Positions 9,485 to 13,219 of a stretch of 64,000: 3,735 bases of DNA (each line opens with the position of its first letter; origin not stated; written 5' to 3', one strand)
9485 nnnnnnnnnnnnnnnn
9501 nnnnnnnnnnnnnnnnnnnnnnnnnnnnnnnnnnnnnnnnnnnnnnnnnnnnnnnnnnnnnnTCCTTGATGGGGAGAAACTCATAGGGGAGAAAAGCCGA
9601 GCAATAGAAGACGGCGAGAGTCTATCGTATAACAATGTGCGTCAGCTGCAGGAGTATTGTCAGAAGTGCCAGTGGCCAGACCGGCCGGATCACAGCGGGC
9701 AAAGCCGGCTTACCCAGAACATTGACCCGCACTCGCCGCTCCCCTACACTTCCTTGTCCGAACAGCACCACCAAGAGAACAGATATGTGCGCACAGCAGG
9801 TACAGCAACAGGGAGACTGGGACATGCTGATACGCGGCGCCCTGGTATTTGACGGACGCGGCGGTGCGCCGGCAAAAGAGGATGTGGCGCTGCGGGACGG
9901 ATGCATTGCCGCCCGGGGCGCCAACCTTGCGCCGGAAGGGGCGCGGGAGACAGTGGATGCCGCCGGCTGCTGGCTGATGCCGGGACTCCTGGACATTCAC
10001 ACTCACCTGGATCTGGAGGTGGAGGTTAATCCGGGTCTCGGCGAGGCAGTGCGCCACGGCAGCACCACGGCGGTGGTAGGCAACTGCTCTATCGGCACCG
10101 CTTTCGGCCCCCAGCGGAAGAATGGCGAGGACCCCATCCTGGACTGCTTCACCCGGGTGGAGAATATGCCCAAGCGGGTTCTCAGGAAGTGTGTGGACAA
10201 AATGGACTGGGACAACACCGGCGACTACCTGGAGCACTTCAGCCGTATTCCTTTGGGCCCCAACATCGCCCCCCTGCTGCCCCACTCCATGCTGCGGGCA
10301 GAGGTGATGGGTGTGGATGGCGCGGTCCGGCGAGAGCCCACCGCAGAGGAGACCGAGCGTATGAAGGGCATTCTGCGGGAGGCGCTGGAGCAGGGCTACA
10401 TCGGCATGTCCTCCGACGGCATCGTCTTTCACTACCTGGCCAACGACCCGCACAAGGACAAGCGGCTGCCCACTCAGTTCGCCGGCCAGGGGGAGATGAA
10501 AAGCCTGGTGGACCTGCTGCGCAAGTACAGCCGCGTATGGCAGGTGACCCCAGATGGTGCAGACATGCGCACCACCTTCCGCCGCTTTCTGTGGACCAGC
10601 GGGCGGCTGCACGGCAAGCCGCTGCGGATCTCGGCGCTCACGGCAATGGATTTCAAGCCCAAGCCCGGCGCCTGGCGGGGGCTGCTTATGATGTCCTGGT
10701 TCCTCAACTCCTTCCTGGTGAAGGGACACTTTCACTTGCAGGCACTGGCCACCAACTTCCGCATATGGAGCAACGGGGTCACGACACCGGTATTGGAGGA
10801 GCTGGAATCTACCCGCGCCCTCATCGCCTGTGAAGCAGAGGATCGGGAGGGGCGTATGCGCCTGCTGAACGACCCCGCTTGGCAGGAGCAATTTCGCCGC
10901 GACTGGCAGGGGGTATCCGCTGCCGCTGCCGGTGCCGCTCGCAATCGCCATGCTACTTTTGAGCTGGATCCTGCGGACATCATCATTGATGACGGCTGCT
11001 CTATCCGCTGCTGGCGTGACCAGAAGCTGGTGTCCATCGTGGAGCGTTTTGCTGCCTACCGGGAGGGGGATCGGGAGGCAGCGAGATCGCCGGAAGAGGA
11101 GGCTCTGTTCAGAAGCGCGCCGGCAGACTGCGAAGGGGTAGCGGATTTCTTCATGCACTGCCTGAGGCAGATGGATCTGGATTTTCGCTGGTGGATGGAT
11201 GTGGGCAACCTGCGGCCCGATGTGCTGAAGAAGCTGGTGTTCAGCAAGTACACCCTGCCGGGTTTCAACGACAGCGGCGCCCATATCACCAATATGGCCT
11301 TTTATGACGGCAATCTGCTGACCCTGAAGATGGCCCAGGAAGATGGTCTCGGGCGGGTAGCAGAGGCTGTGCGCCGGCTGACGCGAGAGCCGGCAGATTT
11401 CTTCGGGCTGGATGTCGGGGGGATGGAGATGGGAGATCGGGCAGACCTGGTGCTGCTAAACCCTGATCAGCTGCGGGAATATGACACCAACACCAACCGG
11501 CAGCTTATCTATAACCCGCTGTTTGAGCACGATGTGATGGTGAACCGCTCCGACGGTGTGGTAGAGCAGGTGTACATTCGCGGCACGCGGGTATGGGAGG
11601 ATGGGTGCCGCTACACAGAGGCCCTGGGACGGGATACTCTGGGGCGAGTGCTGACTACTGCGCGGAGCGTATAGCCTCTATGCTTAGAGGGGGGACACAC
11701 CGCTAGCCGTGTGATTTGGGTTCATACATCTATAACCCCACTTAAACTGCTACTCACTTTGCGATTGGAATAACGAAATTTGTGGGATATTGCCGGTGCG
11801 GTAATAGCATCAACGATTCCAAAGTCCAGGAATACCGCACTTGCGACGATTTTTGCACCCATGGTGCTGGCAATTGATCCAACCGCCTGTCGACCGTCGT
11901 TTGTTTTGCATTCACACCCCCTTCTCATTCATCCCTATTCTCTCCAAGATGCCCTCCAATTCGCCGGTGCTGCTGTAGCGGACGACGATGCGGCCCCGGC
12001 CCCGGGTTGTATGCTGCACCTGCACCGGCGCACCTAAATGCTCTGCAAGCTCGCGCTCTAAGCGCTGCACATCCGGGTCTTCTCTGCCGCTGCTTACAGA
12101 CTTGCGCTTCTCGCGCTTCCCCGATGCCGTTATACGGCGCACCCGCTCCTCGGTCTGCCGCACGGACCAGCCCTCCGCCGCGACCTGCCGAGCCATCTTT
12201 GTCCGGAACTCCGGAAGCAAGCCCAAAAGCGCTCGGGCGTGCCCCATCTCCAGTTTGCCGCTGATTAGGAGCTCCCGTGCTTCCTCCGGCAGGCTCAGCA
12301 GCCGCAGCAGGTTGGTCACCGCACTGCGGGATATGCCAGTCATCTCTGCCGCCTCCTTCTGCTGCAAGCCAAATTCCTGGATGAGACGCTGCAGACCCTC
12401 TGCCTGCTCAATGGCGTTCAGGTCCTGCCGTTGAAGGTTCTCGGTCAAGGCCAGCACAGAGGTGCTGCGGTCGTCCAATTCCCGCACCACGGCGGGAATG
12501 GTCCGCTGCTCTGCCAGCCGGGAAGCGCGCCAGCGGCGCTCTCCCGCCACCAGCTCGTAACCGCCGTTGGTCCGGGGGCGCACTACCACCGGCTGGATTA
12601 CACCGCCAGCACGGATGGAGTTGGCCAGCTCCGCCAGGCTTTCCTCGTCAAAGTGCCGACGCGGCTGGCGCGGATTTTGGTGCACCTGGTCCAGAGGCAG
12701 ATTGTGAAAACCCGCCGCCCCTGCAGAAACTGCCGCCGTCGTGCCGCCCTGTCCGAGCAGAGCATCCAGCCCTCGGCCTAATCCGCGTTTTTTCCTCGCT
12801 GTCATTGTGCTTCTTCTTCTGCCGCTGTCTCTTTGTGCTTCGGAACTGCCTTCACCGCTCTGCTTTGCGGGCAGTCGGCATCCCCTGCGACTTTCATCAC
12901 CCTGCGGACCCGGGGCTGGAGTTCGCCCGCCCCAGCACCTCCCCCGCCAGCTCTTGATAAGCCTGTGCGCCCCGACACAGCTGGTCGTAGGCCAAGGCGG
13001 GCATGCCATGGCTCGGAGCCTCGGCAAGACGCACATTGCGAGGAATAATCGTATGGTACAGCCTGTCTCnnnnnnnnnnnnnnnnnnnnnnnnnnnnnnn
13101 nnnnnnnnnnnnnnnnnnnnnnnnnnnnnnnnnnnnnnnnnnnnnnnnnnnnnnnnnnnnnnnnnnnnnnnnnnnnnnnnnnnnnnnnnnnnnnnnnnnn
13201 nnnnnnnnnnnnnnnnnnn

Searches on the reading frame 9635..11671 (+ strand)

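Call 66: search_protein_families(library=pfam, proteins=[window:9635-11671:+], max_evalue=0.00001)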
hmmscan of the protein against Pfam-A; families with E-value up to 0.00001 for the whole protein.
window:9635-11671:+ (679 aa): 2 families
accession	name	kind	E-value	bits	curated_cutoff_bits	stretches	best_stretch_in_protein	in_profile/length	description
PF07969.17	Amidohydro_3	-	2e-17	64.3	29.7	1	105-270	1-148/472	Amidohydrolase family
PF01979.26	Amidohydro_1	-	1.1e-08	35.2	25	1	568-653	276-345/345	Amidohydrolase family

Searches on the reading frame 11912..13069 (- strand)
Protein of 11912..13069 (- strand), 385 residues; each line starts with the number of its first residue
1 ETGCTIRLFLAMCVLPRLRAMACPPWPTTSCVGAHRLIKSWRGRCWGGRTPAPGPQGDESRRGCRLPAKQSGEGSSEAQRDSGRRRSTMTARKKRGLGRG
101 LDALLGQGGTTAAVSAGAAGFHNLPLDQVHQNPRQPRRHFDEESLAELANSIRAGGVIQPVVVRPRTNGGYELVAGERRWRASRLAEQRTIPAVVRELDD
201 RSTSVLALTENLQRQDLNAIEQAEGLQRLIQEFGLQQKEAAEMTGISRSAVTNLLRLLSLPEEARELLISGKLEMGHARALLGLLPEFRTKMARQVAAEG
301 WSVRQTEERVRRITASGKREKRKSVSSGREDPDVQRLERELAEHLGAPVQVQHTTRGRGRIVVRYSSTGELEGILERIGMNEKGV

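Call 90: search_protein_families(library=pfam, proteins=[window:11912-13069:-], max_evalue=0.0001)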
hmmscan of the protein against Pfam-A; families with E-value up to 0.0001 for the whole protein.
window:11912-13069:- (385 aa): 6 families
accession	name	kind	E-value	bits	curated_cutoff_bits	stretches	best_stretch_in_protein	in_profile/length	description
PF02195.25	ParB_N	-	7.9e-35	119.2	26.3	1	122-213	4-95/95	ParB N-terminal domain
PF17762.8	HTH_ParB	-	9.7e-34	116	22.6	1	215-314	1-101/102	ParB HTH domain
PF23552.2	ParB_C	-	3.1e-20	71.8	23.8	1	331-379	2-50/50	ParB dimerisation domain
PF01381.28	HTH_3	-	2e-05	25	23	1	227-256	2-31/55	Helix-turn-helix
PF13384.12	HTH_23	-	6e-05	23.2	24.6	0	226-256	11-39/50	Homeodomain-like domain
PF13744.12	HTH_37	-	7e-05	23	27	0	225-256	22-53/80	Helix-turn-helix domain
